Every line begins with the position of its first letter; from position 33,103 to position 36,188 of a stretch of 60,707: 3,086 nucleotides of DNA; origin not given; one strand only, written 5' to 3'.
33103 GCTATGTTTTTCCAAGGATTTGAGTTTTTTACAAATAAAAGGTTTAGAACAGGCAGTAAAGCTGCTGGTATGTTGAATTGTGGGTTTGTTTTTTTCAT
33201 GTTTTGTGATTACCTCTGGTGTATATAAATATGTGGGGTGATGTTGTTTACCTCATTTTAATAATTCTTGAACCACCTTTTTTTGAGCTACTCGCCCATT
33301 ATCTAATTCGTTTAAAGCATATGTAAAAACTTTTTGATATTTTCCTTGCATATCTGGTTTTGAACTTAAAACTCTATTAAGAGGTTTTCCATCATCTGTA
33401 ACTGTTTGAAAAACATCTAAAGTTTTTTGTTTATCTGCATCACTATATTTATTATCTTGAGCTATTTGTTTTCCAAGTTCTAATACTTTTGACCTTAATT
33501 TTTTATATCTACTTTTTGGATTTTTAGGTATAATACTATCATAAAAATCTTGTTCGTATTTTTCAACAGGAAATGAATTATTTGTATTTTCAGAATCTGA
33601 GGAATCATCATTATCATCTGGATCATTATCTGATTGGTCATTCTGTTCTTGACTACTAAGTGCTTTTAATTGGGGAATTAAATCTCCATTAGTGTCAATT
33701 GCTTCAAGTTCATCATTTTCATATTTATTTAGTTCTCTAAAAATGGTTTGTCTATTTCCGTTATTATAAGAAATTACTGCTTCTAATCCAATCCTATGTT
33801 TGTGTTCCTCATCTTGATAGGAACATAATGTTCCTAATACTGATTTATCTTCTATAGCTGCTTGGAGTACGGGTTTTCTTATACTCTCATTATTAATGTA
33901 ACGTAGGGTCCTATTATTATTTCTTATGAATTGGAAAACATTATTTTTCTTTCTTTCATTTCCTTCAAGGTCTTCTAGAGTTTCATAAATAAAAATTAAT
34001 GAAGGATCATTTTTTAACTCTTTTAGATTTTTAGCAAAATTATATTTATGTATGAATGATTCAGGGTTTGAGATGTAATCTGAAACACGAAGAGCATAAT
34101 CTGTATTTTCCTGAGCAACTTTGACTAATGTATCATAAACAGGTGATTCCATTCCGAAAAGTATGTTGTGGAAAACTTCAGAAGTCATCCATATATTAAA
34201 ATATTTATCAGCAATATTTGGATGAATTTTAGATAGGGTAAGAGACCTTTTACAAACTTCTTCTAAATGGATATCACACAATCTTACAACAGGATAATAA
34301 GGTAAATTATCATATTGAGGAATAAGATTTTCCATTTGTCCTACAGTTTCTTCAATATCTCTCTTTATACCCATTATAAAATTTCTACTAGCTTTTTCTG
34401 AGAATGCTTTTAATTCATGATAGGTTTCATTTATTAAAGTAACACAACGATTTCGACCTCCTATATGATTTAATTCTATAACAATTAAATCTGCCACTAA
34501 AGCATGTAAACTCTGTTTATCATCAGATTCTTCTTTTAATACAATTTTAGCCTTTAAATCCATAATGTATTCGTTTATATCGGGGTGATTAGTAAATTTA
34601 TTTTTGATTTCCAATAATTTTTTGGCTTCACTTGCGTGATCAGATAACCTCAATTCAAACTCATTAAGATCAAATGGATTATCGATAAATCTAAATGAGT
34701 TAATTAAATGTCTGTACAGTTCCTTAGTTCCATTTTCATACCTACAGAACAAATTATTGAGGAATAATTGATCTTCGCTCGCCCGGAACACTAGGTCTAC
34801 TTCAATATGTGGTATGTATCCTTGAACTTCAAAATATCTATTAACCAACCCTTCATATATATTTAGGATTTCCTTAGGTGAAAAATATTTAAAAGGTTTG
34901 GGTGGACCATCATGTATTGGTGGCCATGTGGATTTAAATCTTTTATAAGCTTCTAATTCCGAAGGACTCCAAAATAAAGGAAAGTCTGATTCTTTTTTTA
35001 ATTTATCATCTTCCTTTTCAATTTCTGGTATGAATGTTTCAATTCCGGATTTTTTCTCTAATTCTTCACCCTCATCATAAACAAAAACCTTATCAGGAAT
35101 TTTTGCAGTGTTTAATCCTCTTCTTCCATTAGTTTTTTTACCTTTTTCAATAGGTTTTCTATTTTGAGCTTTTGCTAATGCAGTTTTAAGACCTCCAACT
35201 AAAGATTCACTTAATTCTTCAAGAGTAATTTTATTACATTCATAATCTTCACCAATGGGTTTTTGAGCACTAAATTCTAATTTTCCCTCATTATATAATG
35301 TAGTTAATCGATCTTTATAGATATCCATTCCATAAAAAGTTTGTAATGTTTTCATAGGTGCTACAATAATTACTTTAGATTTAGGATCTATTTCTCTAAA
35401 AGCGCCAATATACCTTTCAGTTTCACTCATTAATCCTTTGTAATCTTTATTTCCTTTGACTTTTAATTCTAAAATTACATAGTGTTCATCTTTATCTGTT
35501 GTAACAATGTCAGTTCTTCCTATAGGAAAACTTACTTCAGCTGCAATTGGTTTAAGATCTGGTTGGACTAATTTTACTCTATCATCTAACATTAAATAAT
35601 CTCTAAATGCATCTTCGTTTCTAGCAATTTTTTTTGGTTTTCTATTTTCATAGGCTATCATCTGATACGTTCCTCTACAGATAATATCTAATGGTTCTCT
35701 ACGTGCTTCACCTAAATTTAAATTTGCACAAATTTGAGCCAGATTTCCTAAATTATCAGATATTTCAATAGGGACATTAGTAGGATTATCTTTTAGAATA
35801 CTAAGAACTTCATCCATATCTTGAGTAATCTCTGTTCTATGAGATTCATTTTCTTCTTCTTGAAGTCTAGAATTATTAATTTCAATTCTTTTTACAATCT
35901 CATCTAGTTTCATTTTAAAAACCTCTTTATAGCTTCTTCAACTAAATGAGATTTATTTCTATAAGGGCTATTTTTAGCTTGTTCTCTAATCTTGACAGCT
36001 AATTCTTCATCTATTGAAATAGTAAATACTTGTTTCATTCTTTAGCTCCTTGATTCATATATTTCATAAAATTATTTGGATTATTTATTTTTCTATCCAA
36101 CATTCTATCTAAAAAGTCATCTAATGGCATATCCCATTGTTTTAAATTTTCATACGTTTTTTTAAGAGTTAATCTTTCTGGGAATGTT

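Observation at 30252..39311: Nine-kb island of giant unrecognisable genes with an RHH micro-ORF and a PD-(D/E)xK motif: candidate new system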

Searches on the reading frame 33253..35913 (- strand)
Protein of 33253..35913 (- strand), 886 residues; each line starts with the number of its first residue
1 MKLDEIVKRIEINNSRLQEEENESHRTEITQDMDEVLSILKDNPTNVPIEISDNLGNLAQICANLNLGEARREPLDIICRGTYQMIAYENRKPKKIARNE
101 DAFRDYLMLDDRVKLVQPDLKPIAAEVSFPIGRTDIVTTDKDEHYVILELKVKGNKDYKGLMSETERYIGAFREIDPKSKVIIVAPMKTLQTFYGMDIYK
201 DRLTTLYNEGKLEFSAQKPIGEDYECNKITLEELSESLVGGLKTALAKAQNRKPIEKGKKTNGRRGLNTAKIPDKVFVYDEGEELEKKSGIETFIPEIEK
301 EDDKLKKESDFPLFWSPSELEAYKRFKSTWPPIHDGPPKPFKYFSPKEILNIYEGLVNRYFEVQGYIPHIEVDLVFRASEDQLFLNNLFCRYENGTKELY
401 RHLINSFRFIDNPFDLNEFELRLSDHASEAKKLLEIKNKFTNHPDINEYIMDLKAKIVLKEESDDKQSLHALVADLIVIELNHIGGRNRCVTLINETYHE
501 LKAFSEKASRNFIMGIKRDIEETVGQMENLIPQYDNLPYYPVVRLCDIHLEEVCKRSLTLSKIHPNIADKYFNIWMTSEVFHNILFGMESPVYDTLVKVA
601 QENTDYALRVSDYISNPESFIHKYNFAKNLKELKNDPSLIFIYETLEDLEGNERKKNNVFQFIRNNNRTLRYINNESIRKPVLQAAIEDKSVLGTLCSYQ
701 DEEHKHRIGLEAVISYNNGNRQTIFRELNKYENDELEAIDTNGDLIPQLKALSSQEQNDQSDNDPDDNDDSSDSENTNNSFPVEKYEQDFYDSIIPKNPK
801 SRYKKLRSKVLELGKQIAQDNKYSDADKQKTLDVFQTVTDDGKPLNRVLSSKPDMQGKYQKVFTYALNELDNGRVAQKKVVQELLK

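Call 6: search_protein_families(library=pfam, proteins=[window:33253-35913:-], max_evalue=1)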
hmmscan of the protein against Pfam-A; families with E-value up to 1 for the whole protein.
window:33253-35913:- (886 aa): 1 family
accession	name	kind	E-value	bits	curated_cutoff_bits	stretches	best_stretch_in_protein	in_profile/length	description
PF01939.22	NucS_C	-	1.2e-05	25.7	24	1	108-187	8-87/124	Endonuclease NucS C-terminal domain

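Call 7: search_protein_families(library=padloc, proteins=[window:33253-35913:-], max_evalue=1)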
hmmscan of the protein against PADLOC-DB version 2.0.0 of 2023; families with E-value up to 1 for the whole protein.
window:33253-35913:- (886 aa): 0 families

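Call 8: search_protein_families(library=ncbifam, proteins=[window:33253-35913:-], max_evalue=1)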
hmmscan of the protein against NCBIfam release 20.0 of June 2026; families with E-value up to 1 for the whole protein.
window:33253-35913:- (886 aa): 2 families
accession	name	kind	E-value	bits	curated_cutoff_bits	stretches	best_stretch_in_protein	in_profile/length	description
NF003270.0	PRK04247.1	equivalog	7.8e-10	38.2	216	1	72-189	100-217/250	endonuclease NucS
NF002876.0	PRK03298.1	equivalog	0.053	12.9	252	1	108-157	111-160/224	endonuclease NucS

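Call 9: search_protein_families(library=phrogs, proteins=[window:33253-35913:-], max_evalue=1)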
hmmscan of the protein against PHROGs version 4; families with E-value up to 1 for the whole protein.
window:33253-35913:- (886 aa): 0 families

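Call 12: find_homologous_proteins(query=window:33253-35913:-)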
Query window:33253-35913:- (886 aa): 1 proteins with E <= 0.001 among 8000 candidates.
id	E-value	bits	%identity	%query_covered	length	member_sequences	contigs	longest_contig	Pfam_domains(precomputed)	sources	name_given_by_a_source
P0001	0.0e+0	1994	100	100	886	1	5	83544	PF01939.22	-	-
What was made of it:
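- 33253..35913 (-): p886 gene: an N-terminal NucS-type nuclease domain followed by ~700 residues of unknown function, including an acidic low-complexity stretch (residues ~700-800, net charge -16). Only a self hit in 5.8 billion protein clusters (call 12).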

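Call 15: find_encoding_contigs(protein=P0001, flank=10000, max_places=10)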
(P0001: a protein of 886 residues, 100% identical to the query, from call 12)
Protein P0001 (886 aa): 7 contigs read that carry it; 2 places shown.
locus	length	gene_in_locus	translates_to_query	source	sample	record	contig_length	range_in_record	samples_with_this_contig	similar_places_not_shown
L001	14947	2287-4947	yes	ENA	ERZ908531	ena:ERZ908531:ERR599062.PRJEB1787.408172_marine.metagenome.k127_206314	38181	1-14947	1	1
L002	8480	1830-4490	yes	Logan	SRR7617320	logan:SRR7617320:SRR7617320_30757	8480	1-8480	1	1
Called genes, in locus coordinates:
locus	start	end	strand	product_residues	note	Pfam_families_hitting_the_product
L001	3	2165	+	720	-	?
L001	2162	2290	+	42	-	-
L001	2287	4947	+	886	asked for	PF01939:NucS_C (faint)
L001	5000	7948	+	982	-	-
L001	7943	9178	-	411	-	PF13393:tRNA-synt_His, PF00587:tRNA-synt_2b, PF03129:HGTP_anticodon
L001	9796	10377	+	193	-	PF01634:HisG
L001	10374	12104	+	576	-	PF00155:Aminotran_1_2, PF00266:Aminotran_5, PF01041:DegT_DnrJ_EryC1 (faint), PF00702:Hydrolase, PF13419:HAD_2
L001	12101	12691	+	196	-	PF00475:IGPD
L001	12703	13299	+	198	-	PF00117:GATase, PF07685:GATase_3 (weak), PF01174:SNO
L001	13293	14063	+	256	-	PF00977:His_biosynth, PF03060:NMO (faint), PF05690:ThiG (faint), PF01207:Dus (faint), PF02581:TMP-TENI (faint)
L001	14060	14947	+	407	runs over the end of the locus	PF00977:His_biosynth, PF01502:PRA-CH, PF01503:PRA-PH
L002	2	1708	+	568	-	?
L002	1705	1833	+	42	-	-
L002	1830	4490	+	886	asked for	PF01939:NucS_C (faint)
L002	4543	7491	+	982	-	-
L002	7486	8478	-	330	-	?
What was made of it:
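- The island is identical in the independent metagenome assemblies L001 (Tara Oceans) and L002 (Logan) (call 15).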

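Call 26: search_solved_structures(query=window:33253-35913:-, max_evalue=1, show_alignments=2)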
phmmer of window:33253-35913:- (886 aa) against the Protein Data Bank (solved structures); distinct sequences matched with E-value up to 1: 3.
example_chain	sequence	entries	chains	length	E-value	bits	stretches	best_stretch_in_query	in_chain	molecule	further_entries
2vld_A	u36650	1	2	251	0.0058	18.3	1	81-189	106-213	Endonuclease NucS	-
5gke_A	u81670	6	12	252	0.13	13.8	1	70-189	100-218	Endonuclease EndoMS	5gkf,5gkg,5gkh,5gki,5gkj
2okf_A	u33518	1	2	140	0.91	11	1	158-203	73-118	FdxN element excision controlling factor protein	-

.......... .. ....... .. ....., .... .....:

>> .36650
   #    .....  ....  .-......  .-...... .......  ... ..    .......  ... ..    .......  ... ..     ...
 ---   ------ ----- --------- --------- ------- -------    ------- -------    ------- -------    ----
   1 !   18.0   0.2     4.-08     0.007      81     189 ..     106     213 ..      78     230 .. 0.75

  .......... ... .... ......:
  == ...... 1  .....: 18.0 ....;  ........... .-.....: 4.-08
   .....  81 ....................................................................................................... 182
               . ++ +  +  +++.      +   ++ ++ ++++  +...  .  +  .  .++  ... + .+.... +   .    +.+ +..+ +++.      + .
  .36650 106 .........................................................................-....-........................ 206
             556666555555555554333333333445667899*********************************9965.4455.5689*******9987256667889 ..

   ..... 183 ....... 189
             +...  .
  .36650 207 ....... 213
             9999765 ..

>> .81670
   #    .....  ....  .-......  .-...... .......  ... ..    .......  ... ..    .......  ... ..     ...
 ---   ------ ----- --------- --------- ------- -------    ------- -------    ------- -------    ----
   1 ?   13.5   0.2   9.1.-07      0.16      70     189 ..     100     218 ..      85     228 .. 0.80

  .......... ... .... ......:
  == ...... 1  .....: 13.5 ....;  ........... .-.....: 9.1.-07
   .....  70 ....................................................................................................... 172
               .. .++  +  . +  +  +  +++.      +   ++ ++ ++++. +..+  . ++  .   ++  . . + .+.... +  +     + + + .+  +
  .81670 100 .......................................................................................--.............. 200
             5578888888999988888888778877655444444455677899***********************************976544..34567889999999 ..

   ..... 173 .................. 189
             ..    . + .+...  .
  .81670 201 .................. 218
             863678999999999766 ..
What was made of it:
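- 35347..35700 (-): NucS_C-like PD-(D/E)xK domain of p886 (residues 72-189; D135, E149, K151). PDB 2vld alignment (calls 6, 8, 26).
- On NucS/EndoMS: D135/E149/K151 align to positions 160/174/176 of 2vld (calls 6, 26).
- Closest known: NucS/EndoMS mismatch endonuclease. Same: D135/E149/K151 align to positions D160/E174/K176 of 2vld (calls 6, 8, 26).
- Checked: p886 D135/E149/K151 align with the D/E/K at positions 160/174/176 of Pyrococcus NucS 2vld (call 26).
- NucS-type domain with the triad aligned to 2vld: calls 6, 8, 26. The NucS_C hit and the presence of the D, E and K aligned to the NucS triad (calls 6, 8, 26).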

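Call 34: search_dna_similar(query=window:33253-35913:-, collection=phages, mode=protein, max_evalue=0.01)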
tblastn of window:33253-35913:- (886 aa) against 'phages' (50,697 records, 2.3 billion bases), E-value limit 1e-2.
No match.

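Call 35: find_related_loci(query=window:33253-35913:-, collection=viral_contigs, flank=10000)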
Query window:33253-35913:- (886 aa) in viral_contigs; peptide patterns used: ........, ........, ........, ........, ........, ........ (x = any residue, [..] = any of these).
74 stretches matched a pattern, but none encodes a relative of the query by tblastn (E <= 1e-3).

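Call 65: search_dna_similar(query=window:33253-35913:-, collection=plasmids, mode=protein, max_evalue=0.01)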
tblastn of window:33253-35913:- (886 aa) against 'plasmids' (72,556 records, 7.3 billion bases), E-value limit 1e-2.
No match.

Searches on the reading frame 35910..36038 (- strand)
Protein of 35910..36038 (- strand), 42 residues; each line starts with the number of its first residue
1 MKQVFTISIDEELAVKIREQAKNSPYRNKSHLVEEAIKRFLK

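Call 6: search_protein_families(library=pfam, proteins=[window:35910-36038:-], max_evalue=1)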
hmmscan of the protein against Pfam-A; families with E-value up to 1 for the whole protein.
window:35910-36038:- (42 aa): 3 families
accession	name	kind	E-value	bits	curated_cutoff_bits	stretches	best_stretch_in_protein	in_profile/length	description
PF01402.27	RHH_1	-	5.2e-05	23.5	20.5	1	5-41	2-37/39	Ribbon-helix-helix protein, copG family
PF12651.13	RHH_3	-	0.00015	22.1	21.6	2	28-42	27-41/44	Ribbon-helix-helix domain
PF21585.2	A-ATP_synth_H_N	-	0.011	16.2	27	1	7-38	12-43/46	Archaeal A-ATP synthase, subunit H, N-terminal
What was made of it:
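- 35910..36038 (-): 42-aa ribbon-helix-helix protein of CopG/Arc size. It overlaps the p995 stop and the p886 start by ATGA. Pfam RHH_1 E = 5.2e-5, above cut-off (call 6).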

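Call 7: search_protein_families(library=padloc, proteins=[window:35910-36038:-], max_evalue=1)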
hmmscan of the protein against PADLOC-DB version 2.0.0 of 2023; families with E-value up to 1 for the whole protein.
window:35910-36038:- (42 aa): 0 families

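Call 8: search_protein_families(library=ncbifam, proteins=[window:35910-36038:-], max_evalue=1)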
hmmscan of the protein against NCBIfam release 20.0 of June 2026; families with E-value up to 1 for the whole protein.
window:35910-36038:- (42 aa): 1 family
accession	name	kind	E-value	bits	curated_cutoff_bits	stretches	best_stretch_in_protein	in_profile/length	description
NF002815.0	PRK02967.1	equivalog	0.0057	16.7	83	1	3-40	2-39/139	nickel-responsive transcriptional regulator NikR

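Call 9: search_protein_families(library=phrogs, proteins=[window:35910-36038:-], max_evalue=1)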
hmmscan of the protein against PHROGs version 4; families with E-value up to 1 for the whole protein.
window:35910-36038:- (42 aa): 5 families
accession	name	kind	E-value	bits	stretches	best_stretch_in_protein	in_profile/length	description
phrog_3180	-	transcription regulation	0.00013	22.8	1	1-42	4-44/50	Arc-like repressor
phrog_582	-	transcription regulation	0.035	15.4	1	2-42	57-96/105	Arc-like repressor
phrog_497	-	moron, auxiliary metabolic gene and host takeover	0.043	14.2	1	2-39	102-138/342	toxin-antitoxin system HicB-like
phrog_38823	-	unknown function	0.062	14.5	1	3-41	4-42/89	-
phrog_876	-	transcription regulation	0.085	13.4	1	1-42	7-47/239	transcriptional repressor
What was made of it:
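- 35910..36038 (-): PHROG Arc-like repressor E = 1.3e-4 (call 9).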
